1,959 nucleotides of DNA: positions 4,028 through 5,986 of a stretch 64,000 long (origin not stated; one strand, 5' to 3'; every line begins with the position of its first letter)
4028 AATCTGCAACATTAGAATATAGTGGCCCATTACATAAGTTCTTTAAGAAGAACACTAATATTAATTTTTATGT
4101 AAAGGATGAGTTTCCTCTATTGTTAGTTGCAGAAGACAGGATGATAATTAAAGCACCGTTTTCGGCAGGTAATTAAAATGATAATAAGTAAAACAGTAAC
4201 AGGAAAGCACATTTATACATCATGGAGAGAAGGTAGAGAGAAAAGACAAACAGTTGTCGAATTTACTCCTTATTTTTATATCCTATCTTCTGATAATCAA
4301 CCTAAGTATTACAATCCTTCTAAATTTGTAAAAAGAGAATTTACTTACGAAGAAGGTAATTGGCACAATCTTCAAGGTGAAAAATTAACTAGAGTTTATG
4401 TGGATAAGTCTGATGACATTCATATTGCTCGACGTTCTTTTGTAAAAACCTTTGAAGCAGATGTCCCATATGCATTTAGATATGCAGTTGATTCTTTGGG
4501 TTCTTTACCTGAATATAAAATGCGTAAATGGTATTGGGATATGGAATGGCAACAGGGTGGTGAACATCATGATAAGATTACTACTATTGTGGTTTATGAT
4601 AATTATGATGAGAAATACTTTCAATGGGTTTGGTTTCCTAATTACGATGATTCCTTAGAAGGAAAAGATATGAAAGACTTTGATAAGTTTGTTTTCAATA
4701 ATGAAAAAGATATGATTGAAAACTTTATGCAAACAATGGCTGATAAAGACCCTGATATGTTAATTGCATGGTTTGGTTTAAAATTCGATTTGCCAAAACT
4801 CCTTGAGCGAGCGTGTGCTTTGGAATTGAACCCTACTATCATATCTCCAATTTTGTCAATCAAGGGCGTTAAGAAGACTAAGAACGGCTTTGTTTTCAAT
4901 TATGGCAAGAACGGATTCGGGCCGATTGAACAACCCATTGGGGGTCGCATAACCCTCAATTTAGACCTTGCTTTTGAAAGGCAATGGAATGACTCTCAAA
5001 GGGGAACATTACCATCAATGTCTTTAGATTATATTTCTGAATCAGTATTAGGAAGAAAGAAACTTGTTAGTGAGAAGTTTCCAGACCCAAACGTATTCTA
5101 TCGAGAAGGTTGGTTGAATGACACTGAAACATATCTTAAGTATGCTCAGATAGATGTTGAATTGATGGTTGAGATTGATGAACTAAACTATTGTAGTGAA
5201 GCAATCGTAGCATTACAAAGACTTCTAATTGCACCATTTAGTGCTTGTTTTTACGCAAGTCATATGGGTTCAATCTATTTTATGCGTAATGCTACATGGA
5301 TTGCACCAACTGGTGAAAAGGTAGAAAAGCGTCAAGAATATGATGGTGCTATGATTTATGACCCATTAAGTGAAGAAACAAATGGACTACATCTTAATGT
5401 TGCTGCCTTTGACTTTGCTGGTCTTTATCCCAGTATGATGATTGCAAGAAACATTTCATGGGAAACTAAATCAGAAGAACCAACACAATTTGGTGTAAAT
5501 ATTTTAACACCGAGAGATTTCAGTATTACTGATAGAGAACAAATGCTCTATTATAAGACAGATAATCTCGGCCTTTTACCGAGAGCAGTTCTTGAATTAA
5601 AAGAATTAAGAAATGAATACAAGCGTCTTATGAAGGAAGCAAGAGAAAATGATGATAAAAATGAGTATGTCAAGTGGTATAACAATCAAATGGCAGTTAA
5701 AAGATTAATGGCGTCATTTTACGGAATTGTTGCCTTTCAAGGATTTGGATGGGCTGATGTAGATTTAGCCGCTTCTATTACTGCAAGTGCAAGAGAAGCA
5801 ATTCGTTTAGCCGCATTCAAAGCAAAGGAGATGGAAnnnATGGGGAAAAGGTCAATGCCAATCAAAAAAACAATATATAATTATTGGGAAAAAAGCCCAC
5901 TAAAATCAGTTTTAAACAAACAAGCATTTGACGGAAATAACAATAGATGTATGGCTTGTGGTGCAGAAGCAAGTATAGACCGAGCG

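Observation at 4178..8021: Family-B DNA polymerase split just before motif C by a 1.3-kb HNH cassette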

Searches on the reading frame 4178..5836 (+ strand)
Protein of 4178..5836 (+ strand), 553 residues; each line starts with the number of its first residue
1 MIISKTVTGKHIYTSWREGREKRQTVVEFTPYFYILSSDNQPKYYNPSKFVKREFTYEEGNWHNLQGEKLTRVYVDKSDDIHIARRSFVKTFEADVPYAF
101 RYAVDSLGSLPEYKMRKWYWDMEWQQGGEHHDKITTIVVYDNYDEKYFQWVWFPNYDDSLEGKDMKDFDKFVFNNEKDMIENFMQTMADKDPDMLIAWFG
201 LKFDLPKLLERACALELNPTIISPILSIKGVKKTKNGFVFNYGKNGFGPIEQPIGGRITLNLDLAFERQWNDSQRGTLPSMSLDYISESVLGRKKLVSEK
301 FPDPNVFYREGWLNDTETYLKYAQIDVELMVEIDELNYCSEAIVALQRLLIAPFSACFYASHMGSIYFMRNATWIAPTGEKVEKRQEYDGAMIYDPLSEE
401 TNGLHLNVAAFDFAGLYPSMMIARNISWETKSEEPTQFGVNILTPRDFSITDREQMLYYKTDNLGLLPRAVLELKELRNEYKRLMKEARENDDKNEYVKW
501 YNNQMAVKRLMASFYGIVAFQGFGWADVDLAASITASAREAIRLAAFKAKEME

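Call 3: search_protein_families(library=pfam, proteins=[window:4178-5836:+], max_evalue=0.1)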
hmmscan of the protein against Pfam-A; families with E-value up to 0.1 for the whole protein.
window:4178-5836:+ (553 aa): 3 families
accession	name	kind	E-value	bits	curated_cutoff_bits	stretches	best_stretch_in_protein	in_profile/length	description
PF00136.26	DNA_pol_B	-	5.4e-20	72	23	1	371-543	25-193/453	DNA polymerase family B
PF03104.25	DNA_pol_B_exo1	-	1.3e-08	35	23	1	166-218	133-185/242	DNA polymerase family B, exonuclease domain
PF10108.15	DNA_pol_B_exo2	-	0.0015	18.7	24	1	174-214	35-74/213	Predicted 3'-5' exonuclease related to the exonuclease domain of PolB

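Call 4: search_protein_families(library=phrogs, proteins=[window:4178-5836:+], max_evalue=0.1)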
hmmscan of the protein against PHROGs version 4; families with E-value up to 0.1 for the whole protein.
window:4178-5836:+ (553 aa): 6 families
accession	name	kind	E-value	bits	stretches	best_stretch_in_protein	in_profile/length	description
phrog_262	-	DNA, RNA and nucleotide metabolism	5.8e-65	220.8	1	8-551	16-560/856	DNA polymerase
phrog_2062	-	DNA, RNA and nucleotide metabolism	7.1e-28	98.5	1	35-492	39-489/502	DNA polymerase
phrog_1918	-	DNA, RNA and nucleotide metabolism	1.7e-07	31.7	1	490-548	25-83/382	DNA polymerase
phrog_3011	-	DNA, RNA and nucleotide metabolism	1.7e-06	28.1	1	167-219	218-269/576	DNA polymerase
phrog_403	-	DNA, RNA and nucleotide metabolism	5.8e-05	23.1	1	114-220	64-169/321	DNA polymerase exonuclease subunit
phrog_2927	-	DNA, RNA and nucleotide metabolism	0.05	13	1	476-546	123-193/710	DNA polymerase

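Call 8: search_dna_similar(query=window:4178-5836:+, collection=phages, mode=protein, max_rows=30)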
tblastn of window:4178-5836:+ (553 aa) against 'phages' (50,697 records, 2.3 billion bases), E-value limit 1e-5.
Records with a match: 1005; places in all: 1005; records where one place covers at least 80% of the query: 273.
Best place of each record, by identity: <60% 1005.
By first word of the organism name: Synechococcus 377; Escherichia 209; Acinetobacter 67; Cyanophage 61; Vibrio 54; Halorubrum 33; Prochlorococcus 24; Rhizobium 23; Stenotrophomonas 17; Shigella 17; and 38 more.
By host as written in the record: - 247; Synechococcus 107; Escherichia coli 80; Synechococcus sp. 38; Synechococcus sp. WH7803 28; Halorubrum sp. 20; Synechococcus sp. WH8102 20; Acinetobacter baumannii 19; and 205 more.
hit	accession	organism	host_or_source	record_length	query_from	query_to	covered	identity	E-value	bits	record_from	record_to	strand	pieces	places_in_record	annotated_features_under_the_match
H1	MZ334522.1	Halorubrum tailed virus 27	Halorubrum sp.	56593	5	543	97%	25.0%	8e-26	118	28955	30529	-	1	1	DNA polymerase elongation subunit family B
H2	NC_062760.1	Halorubrum tailed virus 27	Halorubrum sp.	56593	5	543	97%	25.0%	8e-26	118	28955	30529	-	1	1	DNA polymerase elongation subunit family B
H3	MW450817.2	Halorubrum virus VOLN27B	Halorubrum sp. LN27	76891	19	551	96%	25.2%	3e-21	104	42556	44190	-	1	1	DNA polymerase elongation subunit family B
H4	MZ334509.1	Haloarcula virus HJTV-1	Haloarcula japonica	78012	19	546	95%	24.7%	1e-19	99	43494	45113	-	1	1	DNA polymerase elongation subunit family B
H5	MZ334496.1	Halorubrum tailed virus 10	Halorubrum sp.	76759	19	546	95%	24.7%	6e-18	94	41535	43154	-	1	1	DNA polymerase elongation subunit family B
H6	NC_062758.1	Halorubrum tailed virus 10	Halorubrum sp.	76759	19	546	95%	24.7%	6e-18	94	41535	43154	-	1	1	DNA polymerase elongation subunit family B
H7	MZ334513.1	Haloarcula virus HJTV-2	Haloarcula japonica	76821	19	546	95%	24.7%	4e-18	94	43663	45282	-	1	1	DNA polymerase elongation subunit family B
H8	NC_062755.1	Haloarcula virus HJTV-2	Haloarcula japonica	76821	19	546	95%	24.7%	4e-18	94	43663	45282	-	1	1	DNA polymerase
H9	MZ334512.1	Halorubrum virus HRTV-24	Halorubrum sp.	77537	19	546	95%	24.7%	5e-18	94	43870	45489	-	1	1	DNA polymerase elongation subunit family B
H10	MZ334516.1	Halorubrum virus HRTV-15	Halorubrum sp.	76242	19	546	95%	24.7%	7e-18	94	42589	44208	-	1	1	DNA polymerase elongation subunit family B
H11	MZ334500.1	Halorubrum virus HRTV-26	Halorubrum sp.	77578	19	546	95%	24.6%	7e-18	94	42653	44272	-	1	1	DNA polymerase elongation subunit family B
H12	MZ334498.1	Halorubrum virus HRTV-20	Halorubrum sp.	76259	19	546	95%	24.6%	4e-18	94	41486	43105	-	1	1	DNA polymerase elongation subunit family B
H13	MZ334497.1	Halorubrum virus HRTV-18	Halorubrum sp.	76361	19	546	95%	24.6%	4e-18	94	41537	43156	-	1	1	DNA polymerase elongation subunit family B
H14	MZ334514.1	Halorubrum virus HSTV-3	Halorubrum sodomense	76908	19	546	95%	24.5%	2e-18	96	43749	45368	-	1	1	DNA polymerase elongation subunit family B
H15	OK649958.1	Hardygib1 virus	Haloferax gibbonsii Ma2.38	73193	19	546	95%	24.4%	6e-18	94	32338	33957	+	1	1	DNA polymerase elongation subunit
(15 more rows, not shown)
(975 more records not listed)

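Call 10: find_homologous_proteins(query=window:4178-5836:+, max_evalue=1e-10)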
Query window:4178-5836:+ (553 aa): 826 proteins with E <= 1e-10 among 6353 candidates; the best 120 are listed.
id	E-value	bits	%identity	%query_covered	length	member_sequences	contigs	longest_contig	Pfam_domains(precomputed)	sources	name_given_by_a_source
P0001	0.0e+0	1202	93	100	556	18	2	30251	PF00136.27,PF03104.26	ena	-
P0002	0.0e+0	1030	80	100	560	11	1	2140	PF00136.27,PF03104.26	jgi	-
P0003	0.0e+0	1028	80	100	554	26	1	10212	PF00136.27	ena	-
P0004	0.0e+0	1025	80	100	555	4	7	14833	PF00136.27,PF03104.26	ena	-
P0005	0.0e+0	1024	80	100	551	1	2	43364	PF00136.27,PF03104.26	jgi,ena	-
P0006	0.0e+0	1018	80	100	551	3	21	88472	PF00136.27,PF03104.26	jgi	jgi:DNA polymerase elongation subunit (family B)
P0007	3.3e-290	981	77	100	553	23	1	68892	PF00136.27,PF03104.26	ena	-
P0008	1.2e-282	956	76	100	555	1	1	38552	PF00136.27,PF03104.26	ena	-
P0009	1.1e-281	953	76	100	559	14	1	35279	PF00136.27,PF03104.26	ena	-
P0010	2.9e-279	945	75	100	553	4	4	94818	PF00136.27,PF03104.26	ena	-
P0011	5.3e-278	941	75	100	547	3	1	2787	PF00136.27,PF03104.26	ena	-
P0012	5.5e-278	941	75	99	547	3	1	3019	PF00136.27,PF03104.26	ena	-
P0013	6.9e-278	941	74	100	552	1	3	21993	PF00136.27,PF03104.26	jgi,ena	-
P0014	2.4e-277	939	75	100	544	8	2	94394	PF00136.27,PF03104.26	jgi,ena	-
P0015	2.6e-277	939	74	100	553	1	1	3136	PF00136.27,PF03104.26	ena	-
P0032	4.7e-274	928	74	100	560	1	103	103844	PF00136.27,PF03104.26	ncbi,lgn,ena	-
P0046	2.6e-273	926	74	99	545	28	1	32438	PF00136.27,PF03104.26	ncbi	-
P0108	4.2e-267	905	70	100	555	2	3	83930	PF00136.27,PF03104.26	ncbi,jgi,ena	-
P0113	8.9e-267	904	72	100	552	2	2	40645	PF00136.27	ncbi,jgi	-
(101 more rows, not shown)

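Call 11: find_encoding_contigs(protein=P0001, flank=6000, max_places=2)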
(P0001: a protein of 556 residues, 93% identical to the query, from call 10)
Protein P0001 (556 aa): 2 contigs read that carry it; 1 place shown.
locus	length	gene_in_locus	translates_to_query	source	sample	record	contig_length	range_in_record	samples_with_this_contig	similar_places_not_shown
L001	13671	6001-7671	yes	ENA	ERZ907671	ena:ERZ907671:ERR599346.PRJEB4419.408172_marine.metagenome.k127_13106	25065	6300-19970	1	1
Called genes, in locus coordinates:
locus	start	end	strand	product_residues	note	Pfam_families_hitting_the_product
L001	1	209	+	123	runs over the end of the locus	-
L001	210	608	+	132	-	-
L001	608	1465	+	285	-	-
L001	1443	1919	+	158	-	-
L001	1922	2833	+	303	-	PF00004:AAA, PF13177:DNA_pol3_delta2, PF08542:Rep_fac_C (faint)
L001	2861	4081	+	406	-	-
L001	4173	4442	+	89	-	-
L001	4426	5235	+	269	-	PF13479:AAA_24 (weak)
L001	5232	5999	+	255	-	-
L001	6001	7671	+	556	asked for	PF03104:DNA_pol_B_exo1, PF00136:DNA_pol_B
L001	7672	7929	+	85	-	-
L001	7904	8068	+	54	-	-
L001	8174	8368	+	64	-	-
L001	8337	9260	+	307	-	PF00136:DNA_pol_B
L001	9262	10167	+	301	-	PF12705:PDDEXK_1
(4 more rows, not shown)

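Call 12: find_encoding_contigs(protein=P0032, flank=6000, max_places=4)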
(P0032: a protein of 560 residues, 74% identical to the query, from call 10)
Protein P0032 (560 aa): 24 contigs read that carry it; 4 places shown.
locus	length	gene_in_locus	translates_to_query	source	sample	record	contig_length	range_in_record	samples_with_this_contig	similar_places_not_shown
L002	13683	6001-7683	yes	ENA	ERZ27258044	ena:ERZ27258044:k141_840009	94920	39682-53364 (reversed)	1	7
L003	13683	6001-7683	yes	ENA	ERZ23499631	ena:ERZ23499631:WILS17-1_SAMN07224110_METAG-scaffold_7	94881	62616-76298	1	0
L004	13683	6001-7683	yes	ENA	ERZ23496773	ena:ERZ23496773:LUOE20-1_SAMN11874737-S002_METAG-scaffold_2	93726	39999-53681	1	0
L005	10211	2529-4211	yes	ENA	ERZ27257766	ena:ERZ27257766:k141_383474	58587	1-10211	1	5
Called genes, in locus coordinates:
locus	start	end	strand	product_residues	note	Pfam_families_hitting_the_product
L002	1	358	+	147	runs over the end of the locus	-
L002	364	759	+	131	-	-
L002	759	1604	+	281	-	-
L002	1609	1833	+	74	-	-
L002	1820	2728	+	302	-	PF13177:DNA_pol3_delta2, PF00004:AAA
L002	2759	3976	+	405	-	-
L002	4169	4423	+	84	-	-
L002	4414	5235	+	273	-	-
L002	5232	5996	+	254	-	-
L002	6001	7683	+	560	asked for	PF03104:DNA_pol_B_exo1 (faint), PF00136:DNA_pol_B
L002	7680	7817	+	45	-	-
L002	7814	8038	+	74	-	-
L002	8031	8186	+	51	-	-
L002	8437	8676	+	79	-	-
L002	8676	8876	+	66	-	-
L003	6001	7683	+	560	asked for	PF03104:DNA_pol_B_exo1 (faint), PF00136:DNA_pol_B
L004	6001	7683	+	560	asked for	PF03104:DNA_pol_B_exo1 (faint), PF00136:DNA_pol_B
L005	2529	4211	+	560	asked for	PF03104:DNA_pol_B_exo1 (faint), PF00136:DNA_pol_B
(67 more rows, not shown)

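Call 17: find_related_loci(query=window:4178-5836:+, collection=viral_contigs, flank=6000)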
Query window:4178-5836:+ (553 aa) in viral_contigs; peptide patterns used: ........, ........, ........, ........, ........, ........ (x = any residue, [..] = any of these).
525 stretches matched a pattern; 524 encode a relative of the query (tblastn E <= 1e-3); the best 80 are kept; 80 distinct loci.
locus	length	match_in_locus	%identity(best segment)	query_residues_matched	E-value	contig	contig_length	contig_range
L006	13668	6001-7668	93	1-553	0e+0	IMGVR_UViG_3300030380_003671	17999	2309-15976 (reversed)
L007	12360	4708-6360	94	1-553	0e+0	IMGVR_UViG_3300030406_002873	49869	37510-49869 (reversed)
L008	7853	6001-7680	91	1-553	0e+0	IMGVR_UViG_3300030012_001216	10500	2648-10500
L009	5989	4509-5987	93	1-490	0e+0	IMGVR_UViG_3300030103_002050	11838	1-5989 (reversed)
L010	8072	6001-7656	82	1-553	0e+0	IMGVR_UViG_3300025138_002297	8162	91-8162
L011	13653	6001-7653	94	1-553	0e+0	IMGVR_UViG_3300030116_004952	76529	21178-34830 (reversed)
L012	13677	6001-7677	81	1-553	0e+0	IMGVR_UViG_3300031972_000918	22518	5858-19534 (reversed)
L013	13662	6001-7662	81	1-553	0e+0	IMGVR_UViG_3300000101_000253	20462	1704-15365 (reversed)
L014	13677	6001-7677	81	1-553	0e+0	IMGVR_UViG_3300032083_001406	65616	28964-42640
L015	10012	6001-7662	81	1-553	0e+0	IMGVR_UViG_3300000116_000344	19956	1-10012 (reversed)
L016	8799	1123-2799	81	1-553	0e+0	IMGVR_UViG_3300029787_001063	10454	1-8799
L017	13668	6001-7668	79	1-553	0e+0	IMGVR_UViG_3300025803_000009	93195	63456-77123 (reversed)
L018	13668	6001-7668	79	1-553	0e+0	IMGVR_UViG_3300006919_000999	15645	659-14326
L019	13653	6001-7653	80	1-553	0e+0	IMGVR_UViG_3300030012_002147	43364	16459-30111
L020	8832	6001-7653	80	1-553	0e+0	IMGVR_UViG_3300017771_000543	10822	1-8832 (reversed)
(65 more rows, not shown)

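Call 23: search_solved_structures(query=window:4178-5836:+, max_evalue=0.001, show_alignments=2)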
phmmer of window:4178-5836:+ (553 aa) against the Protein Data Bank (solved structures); distinct sequences matched with E-value up to 0.001: 83 (the best 60 are shown).
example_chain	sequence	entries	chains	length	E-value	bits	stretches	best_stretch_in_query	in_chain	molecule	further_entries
3a2f_A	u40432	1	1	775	2.1e-17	66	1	87-545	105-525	DNA polymerase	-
5h12_A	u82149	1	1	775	5.3e-17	64.7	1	87-545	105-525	Deep Vent DNA Polymerase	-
2jgu_A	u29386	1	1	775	1.3e-16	63.4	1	87-545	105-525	DNA POLYMERASE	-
4ahc_A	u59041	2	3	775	9.6e-16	60.5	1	88-545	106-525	DNA POLYMERASE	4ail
3iay_A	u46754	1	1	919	1.7e-15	59.7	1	174-542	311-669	DNA polymerase delta catalytic subunit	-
7kc0_A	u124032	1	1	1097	2.5e-15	59.2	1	174-542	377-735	DNA polymerase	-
6p1h_A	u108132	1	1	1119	2.6e-15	59.1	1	174-542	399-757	DNA polymerase delta catalytic subunit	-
1wn7_A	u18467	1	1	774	3e-15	58.9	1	88-546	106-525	Family B DNA Polymerase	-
1wns_A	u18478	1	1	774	5.8e-15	58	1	88-546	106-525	DNA POLYMERASE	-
7tqw_A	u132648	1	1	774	8.7e-15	57.4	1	88-546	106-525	DNA polymerase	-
4k8z_A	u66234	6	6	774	1.6e-14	56.5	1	88-546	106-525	DNA polymerase | DNA polymerase,DNA polymerase,DNA polymerase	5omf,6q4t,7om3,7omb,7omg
4fm2_A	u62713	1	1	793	2.1e-14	56.1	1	87-545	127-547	DNA polymerase 1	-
7rsu_A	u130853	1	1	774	2.8e-14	55.7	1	235-546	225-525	DNA polymerase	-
8s84_A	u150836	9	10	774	4e-14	55.2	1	89-545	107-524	DNA polymerase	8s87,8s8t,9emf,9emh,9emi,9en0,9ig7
4flt_A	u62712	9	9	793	5.2e-14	54.8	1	87-545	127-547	DNA polymerase 1 | Pyrococcus abyssi B family DNA polymerase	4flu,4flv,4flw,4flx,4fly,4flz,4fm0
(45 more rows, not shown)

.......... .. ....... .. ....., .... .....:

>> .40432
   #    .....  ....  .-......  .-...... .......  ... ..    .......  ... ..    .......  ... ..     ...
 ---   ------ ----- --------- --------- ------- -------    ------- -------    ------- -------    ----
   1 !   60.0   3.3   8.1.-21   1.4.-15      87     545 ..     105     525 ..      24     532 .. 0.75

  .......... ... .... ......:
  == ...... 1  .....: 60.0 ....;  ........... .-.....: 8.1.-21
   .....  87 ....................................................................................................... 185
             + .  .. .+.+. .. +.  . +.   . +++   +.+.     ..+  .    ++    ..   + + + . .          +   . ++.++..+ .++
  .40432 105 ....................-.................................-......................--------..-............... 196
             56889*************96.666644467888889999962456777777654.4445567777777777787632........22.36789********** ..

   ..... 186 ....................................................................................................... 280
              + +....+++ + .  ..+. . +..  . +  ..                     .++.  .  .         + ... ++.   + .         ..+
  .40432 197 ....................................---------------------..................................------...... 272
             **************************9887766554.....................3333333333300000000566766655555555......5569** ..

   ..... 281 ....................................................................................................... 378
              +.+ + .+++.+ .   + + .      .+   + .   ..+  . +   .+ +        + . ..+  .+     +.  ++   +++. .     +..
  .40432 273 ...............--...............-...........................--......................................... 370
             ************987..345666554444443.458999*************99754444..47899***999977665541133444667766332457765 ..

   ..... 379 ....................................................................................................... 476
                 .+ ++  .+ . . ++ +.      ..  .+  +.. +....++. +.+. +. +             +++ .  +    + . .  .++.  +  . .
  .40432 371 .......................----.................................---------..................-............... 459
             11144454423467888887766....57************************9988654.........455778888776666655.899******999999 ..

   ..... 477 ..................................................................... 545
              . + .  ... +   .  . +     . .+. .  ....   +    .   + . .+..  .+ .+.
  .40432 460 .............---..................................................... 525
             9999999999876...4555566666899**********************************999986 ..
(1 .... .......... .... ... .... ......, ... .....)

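Call 39: list_cluster_members(proteins=[P0032, P0046, P0108, P0113])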
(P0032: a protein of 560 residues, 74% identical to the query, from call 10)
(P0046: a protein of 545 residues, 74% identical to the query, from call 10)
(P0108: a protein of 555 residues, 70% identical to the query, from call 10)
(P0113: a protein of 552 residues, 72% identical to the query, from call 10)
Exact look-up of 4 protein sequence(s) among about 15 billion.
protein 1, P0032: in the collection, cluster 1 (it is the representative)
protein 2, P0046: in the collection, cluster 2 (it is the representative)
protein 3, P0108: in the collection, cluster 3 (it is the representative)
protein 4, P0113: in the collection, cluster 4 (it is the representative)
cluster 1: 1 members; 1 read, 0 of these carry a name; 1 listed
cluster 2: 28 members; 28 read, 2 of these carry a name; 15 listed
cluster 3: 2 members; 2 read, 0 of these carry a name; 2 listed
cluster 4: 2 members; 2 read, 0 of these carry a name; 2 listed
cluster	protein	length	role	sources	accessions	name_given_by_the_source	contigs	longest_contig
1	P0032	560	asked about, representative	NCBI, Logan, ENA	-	-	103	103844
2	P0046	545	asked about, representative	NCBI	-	-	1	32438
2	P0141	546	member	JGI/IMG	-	DNA polymerase I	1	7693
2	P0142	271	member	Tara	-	strand:+ start:1 stop:816 length:816 start_codon:yes stop_codon:yes gene_type:complete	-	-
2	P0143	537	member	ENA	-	-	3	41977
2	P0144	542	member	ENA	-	-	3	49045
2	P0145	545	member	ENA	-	-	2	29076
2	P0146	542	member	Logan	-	-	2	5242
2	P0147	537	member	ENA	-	-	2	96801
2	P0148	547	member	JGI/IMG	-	-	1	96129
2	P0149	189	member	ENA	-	-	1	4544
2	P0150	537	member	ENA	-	-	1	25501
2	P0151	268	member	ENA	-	-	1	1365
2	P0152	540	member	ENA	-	-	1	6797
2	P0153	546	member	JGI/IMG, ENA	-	-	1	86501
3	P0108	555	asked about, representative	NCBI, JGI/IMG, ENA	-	-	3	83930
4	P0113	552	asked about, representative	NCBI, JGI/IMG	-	-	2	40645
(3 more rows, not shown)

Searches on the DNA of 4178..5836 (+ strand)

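Call 48: search_rna_families(sources=[L041, L076, L093, L001, L064], threshold=gathering)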
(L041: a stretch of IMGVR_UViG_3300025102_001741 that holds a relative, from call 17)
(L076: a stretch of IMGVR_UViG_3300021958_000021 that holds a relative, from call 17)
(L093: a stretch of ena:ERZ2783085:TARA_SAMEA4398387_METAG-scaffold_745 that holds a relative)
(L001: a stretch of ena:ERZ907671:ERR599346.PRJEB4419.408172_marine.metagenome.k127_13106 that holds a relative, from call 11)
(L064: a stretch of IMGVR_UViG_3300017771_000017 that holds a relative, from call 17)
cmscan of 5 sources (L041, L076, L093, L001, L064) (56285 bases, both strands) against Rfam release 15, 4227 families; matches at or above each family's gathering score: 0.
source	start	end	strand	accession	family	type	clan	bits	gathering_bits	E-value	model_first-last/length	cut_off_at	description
